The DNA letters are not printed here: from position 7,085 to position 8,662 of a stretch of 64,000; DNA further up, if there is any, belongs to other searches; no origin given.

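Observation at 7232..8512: Response regulator fused to a LuxR-type HTH and a class-III nucleotidyl cyclase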

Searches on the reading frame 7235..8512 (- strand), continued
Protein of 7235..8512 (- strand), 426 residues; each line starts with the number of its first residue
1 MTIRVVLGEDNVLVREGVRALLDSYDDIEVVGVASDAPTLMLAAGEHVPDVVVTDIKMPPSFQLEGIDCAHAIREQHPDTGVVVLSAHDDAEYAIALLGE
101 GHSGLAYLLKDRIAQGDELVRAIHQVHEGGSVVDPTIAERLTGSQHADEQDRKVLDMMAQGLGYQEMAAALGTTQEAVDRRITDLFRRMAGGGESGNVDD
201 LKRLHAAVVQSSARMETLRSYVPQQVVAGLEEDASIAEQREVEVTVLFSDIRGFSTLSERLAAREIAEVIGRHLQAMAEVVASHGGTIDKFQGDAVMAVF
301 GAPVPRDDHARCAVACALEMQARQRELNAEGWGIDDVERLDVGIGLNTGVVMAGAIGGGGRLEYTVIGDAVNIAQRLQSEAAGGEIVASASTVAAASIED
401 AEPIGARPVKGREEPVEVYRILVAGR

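Call 8: search_solved_structures(query=window:7235-8512:-, max_evalue=0.001, show_alignments=3)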
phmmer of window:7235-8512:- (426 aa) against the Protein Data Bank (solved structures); distinct sequences matched with E-value up to 0.001: 97 (the best 60 are shown).
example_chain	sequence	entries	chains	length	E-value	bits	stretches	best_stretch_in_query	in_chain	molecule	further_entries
6fht_A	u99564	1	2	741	1.1e-38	136.8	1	216-422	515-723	Bacteriophytochrome,Adenylate cyclase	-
2w01_A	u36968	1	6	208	6.2e-38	134.2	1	243-422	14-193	ADENYLATE CYCLASE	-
3r5g_A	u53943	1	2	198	6e-32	114.5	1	240-423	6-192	CyaB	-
1wc0_A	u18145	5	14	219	6.9e-25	91.3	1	243-417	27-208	ADENYLATE CYCLASE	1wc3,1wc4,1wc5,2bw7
1wc1_A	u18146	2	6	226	8.9e-25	90.9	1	244-417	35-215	ADENYLATE CYCLASE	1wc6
5mbh_A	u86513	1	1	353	3.2e-24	89.1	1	200-422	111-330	Beta subunit of photoactivated adenylyl cyclase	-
5mbj_A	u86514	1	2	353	5.4e-24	88.3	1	199-422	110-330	Beta subunit of photoactivated adenylyl cyclase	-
5mbk_A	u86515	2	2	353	6.8e-24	88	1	200-422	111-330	Beta subunit of photoactivated adenylyl cyclase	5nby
5m27_A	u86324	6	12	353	6.8e-24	88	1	200-422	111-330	Beta subunit of photoactivated adenylyl cyclase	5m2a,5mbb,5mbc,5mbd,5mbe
5mbg_A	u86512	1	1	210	1.3e-22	83.8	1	238-422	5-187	Beta subunit of photoactivated adenylyl cyclase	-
7yz9_A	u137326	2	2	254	2.1e-20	76.5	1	193-387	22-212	Adenylate cyclase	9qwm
4p2f_A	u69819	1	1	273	8e-19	71.3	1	214-387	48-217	Adenylate cyclase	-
4p2x_A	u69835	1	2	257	2.3e-18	69.8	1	214-387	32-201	Adenylate cyclase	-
4p2m_A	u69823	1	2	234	2.4e-18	69.7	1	218-387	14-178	Adenylate cyclase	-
5x4t_A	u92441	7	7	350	2.4e-18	69.7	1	239-420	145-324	Photoactivated adenylyl cyclase | Family 3 adenylate cyclase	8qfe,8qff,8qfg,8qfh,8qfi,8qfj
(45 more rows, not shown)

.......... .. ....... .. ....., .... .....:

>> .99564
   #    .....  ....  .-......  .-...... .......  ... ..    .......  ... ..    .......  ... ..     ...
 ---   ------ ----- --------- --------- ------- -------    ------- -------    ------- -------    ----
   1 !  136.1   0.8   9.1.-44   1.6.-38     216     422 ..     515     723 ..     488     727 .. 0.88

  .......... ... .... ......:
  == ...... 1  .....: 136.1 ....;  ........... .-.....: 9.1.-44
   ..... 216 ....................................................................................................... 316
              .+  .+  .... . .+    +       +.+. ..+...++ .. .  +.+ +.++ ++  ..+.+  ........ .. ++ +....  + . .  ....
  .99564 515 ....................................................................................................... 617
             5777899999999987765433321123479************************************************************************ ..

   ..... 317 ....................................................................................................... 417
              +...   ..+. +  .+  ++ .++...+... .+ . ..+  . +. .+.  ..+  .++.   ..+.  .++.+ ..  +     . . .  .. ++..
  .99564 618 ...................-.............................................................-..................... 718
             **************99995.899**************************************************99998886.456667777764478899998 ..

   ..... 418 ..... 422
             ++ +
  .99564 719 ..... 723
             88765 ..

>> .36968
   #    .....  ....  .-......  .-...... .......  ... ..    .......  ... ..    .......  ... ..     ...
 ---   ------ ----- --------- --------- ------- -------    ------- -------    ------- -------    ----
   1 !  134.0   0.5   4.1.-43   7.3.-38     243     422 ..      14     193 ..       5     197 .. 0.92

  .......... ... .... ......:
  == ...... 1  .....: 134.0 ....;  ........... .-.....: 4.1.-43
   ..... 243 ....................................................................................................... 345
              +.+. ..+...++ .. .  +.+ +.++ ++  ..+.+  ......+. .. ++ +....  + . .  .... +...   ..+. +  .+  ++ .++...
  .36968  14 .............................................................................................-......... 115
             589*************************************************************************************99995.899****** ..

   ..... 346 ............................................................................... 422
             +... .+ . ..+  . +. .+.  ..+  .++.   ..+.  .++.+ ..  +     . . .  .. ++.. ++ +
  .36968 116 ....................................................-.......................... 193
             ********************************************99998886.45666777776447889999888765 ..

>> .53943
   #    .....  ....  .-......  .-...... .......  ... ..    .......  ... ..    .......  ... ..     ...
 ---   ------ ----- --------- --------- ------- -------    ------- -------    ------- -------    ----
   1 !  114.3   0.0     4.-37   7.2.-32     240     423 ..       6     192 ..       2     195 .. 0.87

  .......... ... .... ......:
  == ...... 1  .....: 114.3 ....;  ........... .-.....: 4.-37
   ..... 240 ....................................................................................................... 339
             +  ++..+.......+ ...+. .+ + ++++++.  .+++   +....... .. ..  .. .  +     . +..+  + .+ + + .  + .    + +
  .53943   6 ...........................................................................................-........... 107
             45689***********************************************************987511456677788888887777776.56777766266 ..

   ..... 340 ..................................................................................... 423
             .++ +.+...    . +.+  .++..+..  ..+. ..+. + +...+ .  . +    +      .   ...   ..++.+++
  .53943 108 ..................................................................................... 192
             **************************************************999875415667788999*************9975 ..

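Call 18: search_protein_representatives(protein=window:7235-8512:-)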
Query: 426 residues. Proteins with E-value up to 0.001 (for the whole library): 172065; up to 1e-10: 74816; up to 1e-30: 3992. The best 150 are listed.
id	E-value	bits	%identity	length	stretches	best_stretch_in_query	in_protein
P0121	2.4e-167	573.5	67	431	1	1-423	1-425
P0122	6.2e-128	443.7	97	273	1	84-306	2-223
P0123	1.6e-118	412.7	63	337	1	3-330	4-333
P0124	2.4e-110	385.8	71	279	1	1-276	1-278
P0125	3.5e-106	372.1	69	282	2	1-174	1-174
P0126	3.9e-104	365.4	70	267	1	158-422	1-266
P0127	1.0e-102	360.7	47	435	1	3-421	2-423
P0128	7.9e-99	347.9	42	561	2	2-421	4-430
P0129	1.8e-90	320.4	79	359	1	14-207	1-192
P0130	3.6e-89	316.1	46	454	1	3-422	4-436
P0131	5.1e-89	315.6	81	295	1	7-191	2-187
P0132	7.5e-76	272.3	46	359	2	3-142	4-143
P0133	4.4e-75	269.7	78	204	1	1-164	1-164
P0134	5.4e-74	266.1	63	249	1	52-273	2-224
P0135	4.4e-70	253.3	60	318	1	215-421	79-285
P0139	2.7e-66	240.8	59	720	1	216-422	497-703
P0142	4.4e-64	233.5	45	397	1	2-304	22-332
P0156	1.7e-53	198.7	45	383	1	2-260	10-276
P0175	2.0e-49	185.3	47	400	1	3-215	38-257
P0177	2.3e-49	185.1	58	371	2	7-141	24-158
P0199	5.2e-45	170.7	47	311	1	3-208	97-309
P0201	8.8e-45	170.0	43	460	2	3-207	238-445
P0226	1.2e-42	163.0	45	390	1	3-205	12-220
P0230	1.7e-42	162.5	54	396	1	2-224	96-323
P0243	4.9e-42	160.9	48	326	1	3-198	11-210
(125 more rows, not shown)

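Call 22: find_encoding_contigs(protein=P0036, flank=10000, max_places=3)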
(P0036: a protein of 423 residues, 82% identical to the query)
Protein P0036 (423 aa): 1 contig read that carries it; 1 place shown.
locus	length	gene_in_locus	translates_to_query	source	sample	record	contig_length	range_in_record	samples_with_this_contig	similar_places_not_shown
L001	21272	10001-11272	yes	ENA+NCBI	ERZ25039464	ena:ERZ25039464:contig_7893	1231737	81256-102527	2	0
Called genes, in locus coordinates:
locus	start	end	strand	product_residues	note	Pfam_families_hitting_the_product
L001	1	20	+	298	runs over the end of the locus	PF13177:DNA_pol3_delta2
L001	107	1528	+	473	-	-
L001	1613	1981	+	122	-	PF00072:Response_reg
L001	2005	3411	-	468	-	PF07730:HisKA_3 (weak), PF02518:HATPase_c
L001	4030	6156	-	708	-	PF01590:GAF (faint), PF07730:HisKA_3, PF02518:HATPase_c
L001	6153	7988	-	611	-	PF07730:HisKA_3, PF02518:HATPase_c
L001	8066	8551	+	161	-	-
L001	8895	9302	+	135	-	PF00582:Usp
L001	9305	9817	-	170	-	PF00072:Response_reg (weak), PF00196:GerE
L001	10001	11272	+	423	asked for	PF00072:Response_reg, PF00211:Guanylate_cyc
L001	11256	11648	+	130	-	-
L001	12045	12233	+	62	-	-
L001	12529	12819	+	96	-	-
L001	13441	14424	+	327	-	-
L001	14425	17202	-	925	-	PF07504:FTP, PF02128:Peptidase_M36, PF13620:CarboxypepD_reg (weak)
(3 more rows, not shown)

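Call 23: find_encoding_contigs(protein=P0001, flank=10000, max_places=2)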
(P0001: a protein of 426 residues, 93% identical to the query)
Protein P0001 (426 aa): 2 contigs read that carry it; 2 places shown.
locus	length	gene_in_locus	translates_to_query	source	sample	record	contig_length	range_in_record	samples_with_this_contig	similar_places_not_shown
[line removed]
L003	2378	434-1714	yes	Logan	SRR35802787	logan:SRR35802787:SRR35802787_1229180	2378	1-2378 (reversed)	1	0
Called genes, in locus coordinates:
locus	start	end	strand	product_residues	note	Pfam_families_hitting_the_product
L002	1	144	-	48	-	?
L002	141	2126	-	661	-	PF02518:HATPase_c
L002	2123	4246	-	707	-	PF07730:HisKA_3, PF02518:HATPase_c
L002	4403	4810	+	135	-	PF00582:Usp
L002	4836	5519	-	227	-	PF00072:Response_reg, PF00196:GerE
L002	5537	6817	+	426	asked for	PF00072:Response_reg, PF00211:Guanylate_cyc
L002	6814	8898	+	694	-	PF07730:HisKA_3, PF02518:HATPase_c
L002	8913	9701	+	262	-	-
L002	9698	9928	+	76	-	-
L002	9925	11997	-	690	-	PF00582:Usp, PF03109:ABC1, PF27536:UbiB_helical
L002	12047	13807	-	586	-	-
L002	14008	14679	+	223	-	-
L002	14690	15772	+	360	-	PF10103:Zincin_2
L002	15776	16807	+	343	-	PF01171:ATP_bind_3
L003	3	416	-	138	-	?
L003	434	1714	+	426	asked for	PF00072:Response_reg, PF00211:Guanylate_cyc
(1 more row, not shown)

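Call 24: find_encoding_contigs(protein=P0083, flank=10000, max_places=2)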
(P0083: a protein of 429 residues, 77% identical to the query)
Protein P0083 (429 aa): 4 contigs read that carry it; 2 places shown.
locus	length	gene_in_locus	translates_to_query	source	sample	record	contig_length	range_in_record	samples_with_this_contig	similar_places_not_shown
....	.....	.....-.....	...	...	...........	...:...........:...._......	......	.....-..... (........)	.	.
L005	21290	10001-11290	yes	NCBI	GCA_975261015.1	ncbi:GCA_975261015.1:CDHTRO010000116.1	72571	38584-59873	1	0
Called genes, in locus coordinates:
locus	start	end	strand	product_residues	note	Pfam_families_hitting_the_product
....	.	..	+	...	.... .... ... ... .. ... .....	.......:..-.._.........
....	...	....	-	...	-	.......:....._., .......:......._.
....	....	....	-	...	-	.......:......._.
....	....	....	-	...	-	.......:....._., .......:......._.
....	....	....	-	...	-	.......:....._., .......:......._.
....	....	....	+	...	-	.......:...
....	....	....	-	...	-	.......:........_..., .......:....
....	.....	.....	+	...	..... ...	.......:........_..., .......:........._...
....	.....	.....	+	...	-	-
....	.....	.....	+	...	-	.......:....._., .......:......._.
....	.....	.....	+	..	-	-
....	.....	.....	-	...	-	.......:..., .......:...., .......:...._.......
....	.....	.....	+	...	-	-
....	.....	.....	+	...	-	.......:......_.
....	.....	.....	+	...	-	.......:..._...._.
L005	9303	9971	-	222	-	PF00072:Response_reg, PF00196:GerE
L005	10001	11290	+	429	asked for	PF00072:Response_reg, PF00211:Guanylate_cyc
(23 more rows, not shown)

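Call 25: find_related_loci(query=window:7235-8512:-, collection=genome_contigs, flank=6000)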
Query window:7235-8512:- (426 aa) in genome_contigs; peptide patterns used: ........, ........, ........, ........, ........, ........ (x = any residue, [..] = any of these).
599 stretches matched a pattern (row limit reached: there are more); 199 encode a relative of the query (tblastn E <= 1e-3); the best 80 are kept; 80 distinct loci.
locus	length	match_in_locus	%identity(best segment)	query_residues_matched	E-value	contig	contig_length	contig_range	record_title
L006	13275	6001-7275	92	1-425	0e+0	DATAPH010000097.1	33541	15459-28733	MAG TPA_asm: Actinomycetota bacterium isolate SMAG_U5436 k141_5762785, whole genome shotgun sequence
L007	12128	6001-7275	92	1-425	0e+0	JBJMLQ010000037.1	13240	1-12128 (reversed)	MAG: Actinomycetota bacterium isolate H1_18_all_fractions_metab_conc_61_70_18 k255_1348341, whole genome shotgun sequenc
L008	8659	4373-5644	88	1-424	0e+0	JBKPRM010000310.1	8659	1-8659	MAG: Actinomycetota bacterium isolate GS_EKS_MAG_00049 GS_EKS_000000824149, whole genome shotgun sequence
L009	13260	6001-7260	82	1-421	0e+0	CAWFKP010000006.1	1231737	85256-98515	MAG: uncultured Actinomycetes bacterium isolate MFD00392.bin.2.405 genome assembly, contig: contig_7893, whole genome sh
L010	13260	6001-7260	82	1-421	0e+0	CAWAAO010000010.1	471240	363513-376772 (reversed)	MAG: uncultured Actinomycetes bacterium isolate MFD00392.bin.2.319 genome assembly, contig: contig_4888, whole genome sh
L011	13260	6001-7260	82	1-421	0e+0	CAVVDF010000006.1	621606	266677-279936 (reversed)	MAG: uncultured Actinomycetes bacterium isolate MFD02199.bin.2.138 genome assembly, contig: contig_24588, whole genome s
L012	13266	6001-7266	81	1-423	0e+0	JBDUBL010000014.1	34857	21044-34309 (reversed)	MAG: Actinomycetota bacterium isolate cluster4_bin.22 NODE_1481_length_34857_cov_10.340325, whole genome shotgun sequenc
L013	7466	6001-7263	81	1-421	0e+0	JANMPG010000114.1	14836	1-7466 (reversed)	MAG: Actinomycetes bacterium isolate OTE_51_metabat_502 OTE_51_k141_4273278, whole genome shotgun sequence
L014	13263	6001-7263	81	1-422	0e+0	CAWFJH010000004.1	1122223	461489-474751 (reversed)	MAG: uncultured Actinomycetes bacterium isolate MFD02242.bin.2.325 genome assembly, contig: contig_5329, whole genome sh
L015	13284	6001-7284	75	1-426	0e+0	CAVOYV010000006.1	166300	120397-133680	MAG: uncultured Actinomycetes bacterium isolate MFD09779.bin.2.169 genome assembly, contig: contig_64053, whole genome s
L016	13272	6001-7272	77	1-422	0e+0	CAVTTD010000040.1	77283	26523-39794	MAG: uncultured Actinomycetota bacterium isolate MFD05176.bin.3.91 genome assembly, contig: contig_66649, whole genome s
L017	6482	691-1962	79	1-425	0e+0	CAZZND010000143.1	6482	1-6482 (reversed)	MAG TPA_asm: uncultured Actinomycetes bacterium isolate SRP119689_co1_113 genome assembly, contig: NODE_19584_length_648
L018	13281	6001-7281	76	1-425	0e+0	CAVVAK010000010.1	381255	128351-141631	MAG: uncultured Actinomycetota bacterium isolate MFD09206.bin.3.266 genome assembly, contig: contig_7088, whole genome s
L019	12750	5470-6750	76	1-425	0e+0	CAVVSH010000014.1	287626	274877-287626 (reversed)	MAG: uncultured Actinomycetota bacterium isolate MFD02840.bin.1.414 genome assembly, contig: contig_76473, whole genome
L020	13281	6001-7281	76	1-425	0e+0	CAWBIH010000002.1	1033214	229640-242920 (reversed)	MAG: uncultured Actinomycetota bacterium isolate MFD09212.bin.1.18 genome assembly, contig: contig_15053, whole genome s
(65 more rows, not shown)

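Call 26: predict_structure(alignment_id=A1)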
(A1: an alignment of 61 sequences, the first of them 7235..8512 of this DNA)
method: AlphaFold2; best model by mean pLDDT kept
length: 426 residues; sequences in the alignment: 61
mean_pLDDT: 78.9   pTM: 0.51
mean pLDDT of the five models: 78.9, 77.1, 75.4, 75.0, 71.3
residues with pLDDT >= 90: 133; 70-90: 203; 50-70: 44; < 50: 46
segments of 3 or more residues with pLDDT < 50: 58-64, 192-222, 357-362
pLDDT, mean of each block of 10 residues (from residue 1): 89 78 90 85 90 69 63 88 85 78 84 77 90 82 64 78 79 81 76 39 34 36 59 67 94 82 76 87 88 86 88 97 95 89 96 59 65 91 96 94 89 88 68
secondary structure, 60 per line:
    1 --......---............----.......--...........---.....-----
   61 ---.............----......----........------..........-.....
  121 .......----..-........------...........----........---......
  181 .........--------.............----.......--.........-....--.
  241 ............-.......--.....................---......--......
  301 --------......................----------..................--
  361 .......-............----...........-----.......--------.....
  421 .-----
elements in order: E3-8 H12-23 E28-34 H37-47 E51-55 H64-76 E81-86 H91-98 E105-109 H110-114 H116-127 H135-142 H149-159 H164-171 H175-189 H198-210 H215-221 H224-232 H234-237 E240-252 H254-260 H263-283 E287-292 E295-300 H309-330 E341-358 E361-367 H369-380 E385-389 H390-395 E401-407 E416-421
